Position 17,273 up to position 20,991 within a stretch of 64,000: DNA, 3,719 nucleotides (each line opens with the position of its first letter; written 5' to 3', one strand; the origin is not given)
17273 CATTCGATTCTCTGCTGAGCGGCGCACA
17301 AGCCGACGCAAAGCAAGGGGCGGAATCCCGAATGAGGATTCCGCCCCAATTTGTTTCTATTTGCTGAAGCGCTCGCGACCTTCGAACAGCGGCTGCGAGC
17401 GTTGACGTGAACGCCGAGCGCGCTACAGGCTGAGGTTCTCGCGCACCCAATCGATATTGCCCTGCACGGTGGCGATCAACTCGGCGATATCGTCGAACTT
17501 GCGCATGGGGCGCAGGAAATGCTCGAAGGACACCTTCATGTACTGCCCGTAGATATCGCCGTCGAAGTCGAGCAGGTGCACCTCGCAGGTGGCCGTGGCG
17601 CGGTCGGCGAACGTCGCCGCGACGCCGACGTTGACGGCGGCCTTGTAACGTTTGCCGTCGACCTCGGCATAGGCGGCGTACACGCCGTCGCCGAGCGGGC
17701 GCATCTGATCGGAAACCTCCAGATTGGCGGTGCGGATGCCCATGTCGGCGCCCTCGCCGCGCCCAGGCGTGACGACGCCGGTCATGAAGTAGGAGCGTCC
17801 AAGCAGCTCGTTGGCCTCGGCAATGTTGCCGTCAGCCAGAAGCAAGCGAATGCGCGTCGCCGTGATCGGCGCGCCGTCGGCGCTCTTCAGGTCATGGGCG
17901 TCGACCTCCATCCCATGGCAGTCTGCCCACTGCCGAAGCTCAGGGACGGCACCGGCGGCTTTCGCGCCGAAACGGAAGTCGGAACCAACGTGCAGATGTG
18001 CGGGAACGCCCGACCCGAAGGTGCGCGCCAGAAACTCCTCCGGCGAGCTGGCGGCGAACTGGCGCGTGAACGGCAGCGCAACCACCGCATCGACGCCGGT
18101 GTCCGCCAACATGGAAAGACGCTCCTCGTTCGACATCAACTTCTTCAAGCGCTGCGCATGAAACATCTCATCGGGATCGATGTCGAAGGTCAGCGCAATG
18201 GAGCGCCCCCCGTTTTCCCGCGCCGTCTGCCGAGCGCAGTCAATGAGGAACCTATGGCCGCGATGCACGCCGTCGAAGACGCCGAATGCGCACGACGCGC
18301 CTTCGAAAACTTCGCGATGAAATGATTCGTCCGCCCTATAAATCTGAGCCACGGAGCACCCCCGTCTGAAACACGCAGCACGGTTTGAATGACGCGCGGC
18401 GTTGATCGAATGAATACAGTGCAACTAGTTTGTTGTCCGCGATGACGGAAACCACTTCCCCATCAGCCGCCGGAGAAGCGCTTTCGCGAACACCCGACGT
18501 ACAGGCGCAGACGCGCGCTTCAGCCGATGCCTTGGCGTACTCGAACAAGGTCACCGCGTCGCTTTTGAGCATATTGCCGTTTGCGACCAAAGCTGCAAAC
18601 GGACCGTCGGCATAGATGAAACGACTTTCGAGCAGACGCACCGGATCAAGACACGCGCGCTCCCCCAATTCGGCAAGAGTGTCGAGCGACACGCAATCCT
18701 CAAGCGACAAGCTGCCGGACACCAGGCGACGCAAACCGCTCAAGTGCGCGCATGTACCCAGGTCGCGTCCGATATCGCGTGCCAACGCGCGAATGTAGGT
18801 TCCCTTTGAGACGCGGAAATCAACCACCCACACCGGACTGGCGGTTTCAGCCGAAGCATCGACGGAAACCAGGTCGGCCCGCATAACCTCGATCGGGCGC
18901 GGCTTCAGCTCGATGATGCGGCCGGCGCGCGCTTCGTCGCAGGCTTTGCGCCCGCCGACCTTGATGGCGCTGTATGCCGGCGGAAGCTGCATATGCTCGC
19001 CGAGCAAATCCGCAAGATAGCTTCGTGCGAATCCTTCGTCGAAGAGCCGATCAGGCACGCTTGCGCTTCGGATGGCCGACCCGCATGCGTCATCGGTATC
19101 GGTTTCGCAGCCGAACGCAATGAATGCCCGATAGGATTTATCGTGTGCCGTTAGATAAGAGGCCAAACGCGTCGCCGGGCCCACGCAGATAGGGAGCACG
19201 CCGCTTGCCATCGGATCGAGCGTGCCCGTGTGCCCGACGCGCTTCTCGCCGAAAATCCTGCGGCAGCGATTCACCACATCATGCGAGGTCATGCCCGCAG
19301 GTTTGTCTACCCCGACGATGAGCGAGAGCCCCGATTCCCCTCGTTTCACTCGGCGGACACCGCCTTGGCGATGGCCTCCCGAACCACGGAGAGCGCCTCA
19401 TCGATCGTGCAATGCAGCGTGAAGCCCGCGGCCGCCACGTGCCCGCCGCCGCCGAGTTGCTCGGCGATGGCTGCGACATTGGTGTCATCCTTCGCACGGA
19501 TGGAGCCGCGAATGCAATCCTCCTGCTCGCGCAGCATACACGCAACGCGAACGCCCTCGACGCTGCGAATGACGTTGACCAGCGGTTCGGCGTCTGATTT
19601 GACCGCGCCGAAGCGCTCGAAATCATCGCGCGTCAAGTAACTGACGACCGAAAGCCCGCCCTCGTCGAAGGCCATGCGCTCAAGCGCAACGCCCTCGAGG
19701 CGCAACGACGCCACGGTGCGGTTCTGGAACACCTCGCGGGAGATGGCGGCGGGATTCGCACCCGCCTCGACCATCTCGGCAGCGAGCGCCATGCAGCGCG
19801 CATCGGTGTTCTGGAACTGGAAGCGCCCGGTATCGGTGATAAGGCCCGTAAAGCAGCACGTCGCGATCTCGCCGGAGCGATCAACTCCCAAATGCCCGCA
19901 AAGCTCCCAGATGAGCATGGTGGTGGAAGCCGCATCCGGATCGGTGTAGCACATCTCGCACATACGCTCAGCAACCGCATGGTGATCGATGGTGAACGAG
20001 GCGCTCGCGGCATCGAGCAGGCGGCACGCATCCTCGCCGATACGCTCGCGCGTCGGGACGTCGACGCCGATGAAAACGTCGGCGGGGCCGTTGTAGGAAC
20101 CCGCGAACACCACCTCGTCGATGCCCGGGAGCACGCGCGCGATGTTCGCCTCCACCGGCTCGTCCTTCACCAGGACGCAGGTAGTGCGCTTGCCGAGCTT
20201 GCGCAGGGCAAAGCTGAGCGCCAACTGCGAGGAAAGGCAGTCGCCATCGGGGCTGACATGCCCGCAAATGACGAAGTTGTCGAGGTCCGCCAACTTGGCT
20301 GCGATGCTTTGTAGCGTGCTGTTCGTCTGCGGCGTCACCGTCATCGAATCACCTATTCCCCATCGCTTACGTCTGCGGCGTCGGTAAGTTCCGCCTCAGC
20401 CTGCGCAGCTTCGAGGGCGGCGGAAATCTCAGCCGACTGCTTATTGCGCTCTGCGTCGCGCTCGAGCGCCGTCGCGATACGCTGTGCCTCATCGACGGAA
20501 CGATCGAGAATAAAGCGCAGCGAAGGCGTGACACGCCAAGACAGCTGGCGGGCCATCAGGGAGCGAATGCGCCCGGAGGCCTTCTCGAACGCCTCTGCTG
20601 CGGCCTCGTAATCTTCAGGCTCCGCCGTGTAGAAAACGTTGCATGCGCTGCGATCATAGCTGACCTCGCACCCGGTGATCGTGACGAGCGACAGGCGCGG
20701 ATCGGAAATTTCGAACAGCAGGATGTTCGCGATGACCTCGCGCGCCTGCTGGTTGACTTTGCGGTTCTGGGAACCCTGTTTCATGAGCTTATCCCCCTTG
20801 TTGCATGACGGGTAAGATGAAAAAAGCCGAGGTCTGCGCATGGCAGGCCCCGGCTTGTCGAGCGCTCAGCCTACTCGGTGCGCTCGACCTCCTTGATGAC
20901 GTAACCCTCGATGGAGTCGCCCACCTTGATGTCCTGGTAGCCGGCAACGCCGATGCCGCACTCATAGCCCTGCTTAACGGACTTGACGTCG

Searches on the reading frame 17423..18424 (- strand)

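Call 89: search_protein_families(library=pfam, proteins=[window:17423-18424:-], max_evalue=1e-8)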
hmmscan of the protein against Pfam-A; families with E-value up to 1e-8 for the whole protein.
window:17423-18424:- (333 aa): 2 families
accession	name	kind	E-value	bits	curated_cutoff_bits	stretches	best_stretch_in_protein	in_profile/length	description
PF06574.18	FAD_syn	-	9.2e-36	123.5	27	1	40-190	5-157/158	FAD synthetase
PF01687.23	Flavokinase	-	4.3e-34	117.8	19.6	1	208-329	1-122/124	Riboflavin kinase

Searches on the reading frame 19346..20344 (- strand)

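Call 90: search_protein_families(library=pfam, proteins=[window:19346-20344:-], max_evalue=1e-8)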
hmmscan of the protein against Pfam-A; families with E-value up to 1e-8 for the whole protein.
window:19346-20344:- (332 aa): 2 families
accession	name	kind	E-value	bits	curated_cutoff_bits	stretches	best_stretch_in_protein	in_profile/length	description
PF01368.27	DHH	-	5.6e-13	49.7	28.1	1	24-167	2-124/125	DHH family, N-terminal domain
PF02272.25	DHHA1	-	1.1e-09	39.1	25.9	1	245-326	11-101/102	DHHA1 domain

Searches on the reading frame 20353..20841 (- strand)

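Call 90: search_protein_families(library=pfam, proteins=[window:20353-20841:-], max_evalue=1e-8)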
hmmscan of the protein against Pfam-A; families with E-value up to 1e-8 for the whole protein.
window:20353-20841:- (162 aa): 1 family
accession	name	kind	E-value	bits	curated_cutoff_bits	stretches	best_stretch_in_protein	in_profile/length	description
PF02033.23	RBFA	-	1.4e-25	90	34.7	1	26-125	2-104/105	Ribosome-binding factor A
